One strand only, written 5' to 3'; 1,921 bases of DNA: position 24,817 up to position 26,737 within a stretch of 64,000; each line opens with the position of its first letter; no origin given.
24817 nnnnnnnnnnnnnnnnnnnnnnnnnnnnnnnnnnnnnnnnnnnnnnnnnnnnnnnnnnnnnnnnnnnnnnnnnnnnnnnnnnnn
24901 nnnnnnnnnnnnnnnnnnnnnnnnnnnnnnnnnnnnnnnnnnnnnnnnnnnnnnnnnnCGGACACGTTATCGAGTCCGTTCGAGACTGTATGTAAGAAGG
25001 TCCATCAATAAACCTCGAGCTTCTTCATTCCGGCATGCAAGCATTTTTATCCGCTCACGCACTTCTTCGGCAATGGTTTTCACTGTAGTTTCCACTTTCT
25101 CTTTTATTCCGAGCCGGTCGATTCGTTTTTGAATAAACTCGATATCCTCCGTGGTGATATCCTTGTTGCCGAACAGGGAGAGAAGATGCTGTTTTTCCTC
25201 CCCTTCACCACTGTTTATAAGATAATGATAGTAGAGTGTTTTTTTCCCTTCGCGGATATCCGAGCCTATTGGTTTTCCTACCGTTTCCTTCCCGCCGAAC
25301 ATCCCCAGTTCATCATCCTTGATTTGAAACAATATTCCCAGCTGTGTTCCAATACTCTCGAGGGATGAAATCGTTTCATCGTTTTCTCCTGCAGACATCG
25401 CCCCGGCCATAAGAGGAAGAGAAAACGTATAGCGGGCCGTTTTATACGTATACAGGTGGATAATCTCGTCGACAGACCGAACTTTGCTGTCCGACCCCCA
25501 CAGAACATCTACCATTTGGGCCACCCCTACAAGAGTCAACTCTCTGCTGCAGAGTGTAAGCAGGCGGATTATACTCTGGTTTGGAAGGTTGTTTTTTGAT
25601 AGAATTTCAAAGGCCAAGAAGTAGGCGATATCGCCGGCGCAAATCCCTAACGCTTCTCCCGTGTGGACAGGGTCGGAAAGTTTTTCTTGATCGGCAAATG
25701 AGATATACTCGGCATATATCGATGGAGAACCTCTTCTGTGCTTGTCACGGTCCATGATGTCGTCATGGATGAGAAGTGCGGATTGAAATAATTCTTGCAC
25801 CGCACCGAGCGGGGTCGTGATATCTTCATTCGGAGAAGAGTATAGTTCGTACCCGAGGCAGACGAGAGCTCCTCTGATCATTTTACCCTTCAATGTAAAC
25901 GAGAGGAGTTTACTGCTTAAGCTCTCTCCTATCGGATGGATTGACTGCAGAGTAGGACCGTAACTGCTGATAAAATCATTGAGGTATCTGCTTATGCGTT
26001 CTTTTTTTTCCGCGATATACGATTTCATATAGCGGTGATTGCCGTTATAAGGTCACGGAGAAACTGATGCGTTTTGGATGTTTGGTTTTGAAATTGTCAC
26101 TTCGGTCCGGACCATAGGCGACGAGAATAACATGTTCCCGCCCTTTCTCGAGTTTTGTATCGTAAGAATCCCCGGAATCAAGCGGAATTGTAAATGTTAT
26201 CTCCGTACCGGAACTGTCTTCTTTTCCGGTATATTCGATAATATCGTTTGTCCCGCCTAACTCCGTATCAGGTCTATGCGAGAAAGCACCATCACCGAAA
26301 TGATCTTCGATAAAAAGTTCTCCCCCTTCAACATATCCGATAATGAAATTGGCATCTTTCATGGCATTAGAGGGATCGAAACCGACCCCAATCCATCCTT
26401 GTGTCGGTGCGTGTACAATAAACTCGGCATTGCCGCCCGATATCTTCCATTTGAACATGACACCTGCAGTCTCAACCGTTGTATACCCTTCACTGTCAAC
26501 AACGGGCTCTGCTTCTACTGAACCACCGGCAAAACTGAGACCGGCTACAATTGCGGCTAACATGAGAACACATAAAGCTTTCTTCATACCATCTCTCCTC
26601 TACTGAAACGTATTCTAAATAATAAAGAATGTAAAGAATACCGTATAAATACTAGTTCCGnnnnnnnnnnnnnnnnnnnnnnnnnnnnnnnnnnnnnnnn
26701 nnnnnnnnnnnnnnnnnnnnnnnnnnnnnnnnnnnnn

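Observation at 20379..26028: Compact carotenoid glycoside-ester biosynthesis cluster (desaturase, GT2, CrtO/CruD-like acyltransferase, CrtB/M synthase, membrane hydratase-like protein, polyprenyl synthase)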

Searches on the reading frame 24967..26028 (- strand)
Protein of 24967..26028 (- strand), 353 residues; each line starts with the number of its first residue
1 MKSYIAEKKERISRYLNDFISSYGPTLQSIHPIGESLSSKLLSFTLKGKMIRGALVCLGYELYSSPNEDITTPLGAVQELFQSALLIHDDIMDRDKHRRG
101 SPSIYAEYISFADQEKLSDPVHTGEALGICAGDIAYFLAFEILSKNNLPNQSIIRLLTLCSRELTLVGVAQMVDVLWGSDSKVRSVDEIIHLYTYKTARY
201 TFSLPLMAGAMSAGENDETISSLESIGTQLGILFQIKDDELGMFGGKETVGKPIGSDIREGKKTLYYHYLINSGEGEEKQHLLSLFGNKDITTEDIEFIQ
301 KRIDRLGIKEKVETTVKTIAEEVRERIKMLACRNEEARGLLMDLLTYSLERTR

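Call 3: search_protein_families(library=pfam, proteins=[window:24967-26028:-], max_evalue=0.01)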
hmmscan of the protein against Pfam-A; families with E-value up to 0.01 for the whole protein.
window:24967-26028:- (353 aa): 1 family
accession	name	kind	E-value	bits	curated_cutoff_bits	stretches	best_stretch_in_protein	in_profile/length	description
PF00348.22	polyprenyl_synt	-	9.3e-52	176.2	27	1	45-300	13-248/251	Polyprenyl synthetase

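Call 4: search_protein_families(library=ncbifam, proteins=[window:24967-26028:-], max_evalue=0.01)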
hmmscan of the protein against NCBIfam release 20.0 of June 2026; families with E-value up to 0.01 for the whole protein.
window:24967-26028:- (353 aa): 16 families
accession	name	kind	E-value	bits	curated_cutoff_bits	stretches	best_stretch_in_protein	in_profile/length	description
NF041169.1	f2_encap_cargo4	exception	9.3e-43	146.7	450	1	47-347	49-328/334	family 2 encapsulin nanocompartment cargo protein polyprenyl transferase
NF040698.1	IdsA_Meth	equivalog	1.5e-39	136.1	468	1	14-352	9-327/328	short chain isoprenyl diphosphate synthase IdsA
NF042416.1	GFPPS_Mycobact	equivalog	3.9e-39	134.6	600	1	35-347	28-344/350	bifunctional (2E,6E)-farnesyl/geranyl diphosphate synthase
NF041003.1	GGPP_syn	equivalog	6.2e-37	127.4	500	1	44-351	36-324/326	geranylgeranyl diphosphate synthase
NF045549.1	GGPPsyn_IdsB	equivalog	8.1e-28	97.4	475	1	46-314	63-312/346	geranylgeranyl diphosphate synthase IdsB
NF040789.2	gerfarn_diphsyn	equivalog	4.6e-27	95.1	560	1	79-351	92-343/345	geranylfarnesyl diphosphate synthase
NF045485.1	FPPsyn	subfamily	1e-26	93.8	275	1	41-280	30-255/288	farnesyl diphosphate synthase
TIGR02748.1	GerC3_HepT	equivalog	2.9e-19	69.3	456.55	1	26-347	23-313/319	heptaprenyl diphosphate synthase component II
NF007877.0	PRK10581.1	equivalog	6.8e-19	68.1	321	1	8-265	10-250/299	(2E,6E)-farnesyl diphosphate synthase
NF045685.1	GGPPSynCrtE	equivalog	1.1e-18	67.3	460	1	2-269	4-251/293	geranylgeranyl diphosphate synthase CrtE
TIGR02749.1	prenyl_cyano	equivalog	1.8e-18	66.7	383.2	1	29-351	27-320/322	solanesyl diphosphate synthase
NF045628.1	HxpDPsynlarge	equivalog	2.8e-18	66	500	1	46-346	33-304/311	hexaprenyl-diphosphate synthase large subunit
NF042417.1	NPPPS_Mycobact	equivalog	1.9e-17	63.3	600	1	43-351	51-333/335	nonaprenyl/(2E,6E)-farnesyl/geranylgeranyl diphosphat synthase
NF008140.0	PRK10888.1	equivalog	2.5e-14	53.3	412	1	48-281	44-254/323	octaprenyl diphosphate synthase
NF040936.1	hexpp_archaea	equivalog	1.2e-08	34.7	400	1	47-108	40-100/275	hexaprenyl pyrophosphate synthase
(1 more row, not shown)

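Call 29: search_solved_structures(query=window:24967-26028:-, max_evalue=1e-20, show_alignments=1)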
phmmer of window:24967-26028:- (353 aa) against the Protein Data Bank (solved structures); distinct sequences matched with E-value up to 1e-20: 3.
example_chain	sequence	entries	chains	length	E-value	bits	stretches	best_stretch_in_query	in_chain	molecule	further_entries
3lk5_A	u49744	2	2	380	2.2e-34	122.2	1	16-328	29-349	Geranylgeranyl pyrophosphate synthase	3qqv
8f8f_A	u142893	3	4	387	3.2e-27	98.7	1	39-322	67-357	(2E,6E)-farnesyl diphosphate synthase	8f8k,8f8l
1wy0_A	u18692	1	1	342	3.7e-26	95.2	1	48-289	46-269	geranylgeranyl pyrophosphate synthetase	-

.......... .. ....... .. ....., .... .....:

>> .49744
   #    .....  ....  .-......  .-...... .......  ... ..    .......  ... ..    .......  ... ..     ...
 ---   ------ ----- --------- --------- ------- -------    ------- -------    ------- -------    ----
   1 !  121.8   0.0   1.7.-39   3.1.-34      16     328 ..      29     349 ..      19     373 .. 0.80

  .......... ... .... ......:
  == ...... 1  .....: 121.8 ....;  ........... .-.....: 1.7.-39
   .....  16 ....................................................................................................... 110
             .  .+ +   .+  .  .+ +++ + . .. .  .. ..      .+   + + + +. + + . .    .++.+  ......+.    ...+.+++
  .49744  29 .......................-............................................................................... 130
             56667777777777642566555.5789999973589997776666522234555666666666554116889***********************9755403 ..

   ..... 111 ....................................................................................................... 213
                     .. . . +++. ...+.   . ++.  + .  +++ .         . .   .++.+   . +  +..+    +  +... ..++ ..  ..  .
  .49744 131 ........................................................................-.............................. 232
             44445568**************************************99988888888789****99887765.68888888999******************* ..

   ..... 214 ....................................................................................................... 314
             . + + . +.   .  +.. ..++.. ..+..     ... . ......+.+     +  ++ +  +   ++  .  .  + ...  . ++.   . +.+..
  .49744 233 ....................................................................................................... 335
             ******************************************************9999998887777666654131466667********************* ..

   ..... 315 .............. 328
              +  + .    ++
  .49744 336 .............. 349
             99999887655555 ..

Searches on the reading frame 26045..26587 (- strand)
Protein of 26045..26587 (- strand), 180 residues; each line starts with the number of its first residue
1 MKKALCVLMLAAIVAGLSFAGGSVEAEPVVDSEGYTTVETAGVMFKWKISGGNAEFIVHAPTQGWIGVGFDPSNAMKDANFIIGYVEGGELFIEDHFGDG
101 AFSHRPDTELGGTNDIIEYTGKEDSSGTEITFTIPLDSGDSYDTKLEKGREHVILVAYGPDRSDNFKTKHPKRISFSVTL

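Call 3: search_protein_families(library=pfam, proteins=[window:26045-26587:-], max_evalue=0.01)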
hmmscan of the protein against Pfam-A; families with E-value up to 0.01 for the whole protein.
window:26045-26587:- (180 aa): 1 family
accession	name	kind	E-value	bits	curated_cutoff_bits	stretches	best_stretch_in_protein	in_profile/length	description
PF03351.22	DOMON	-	5e-18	66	32.7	1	43-159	5-124/124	DOMON domain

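Call 4: search_protein_families(library=ncbifam, proteins=[window:26045-26587:-], max_evalue=0.01)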
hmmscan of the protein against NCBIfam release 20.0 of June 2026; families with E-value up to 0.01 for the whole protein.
window:26045-26587:- (180 aa): 0 families
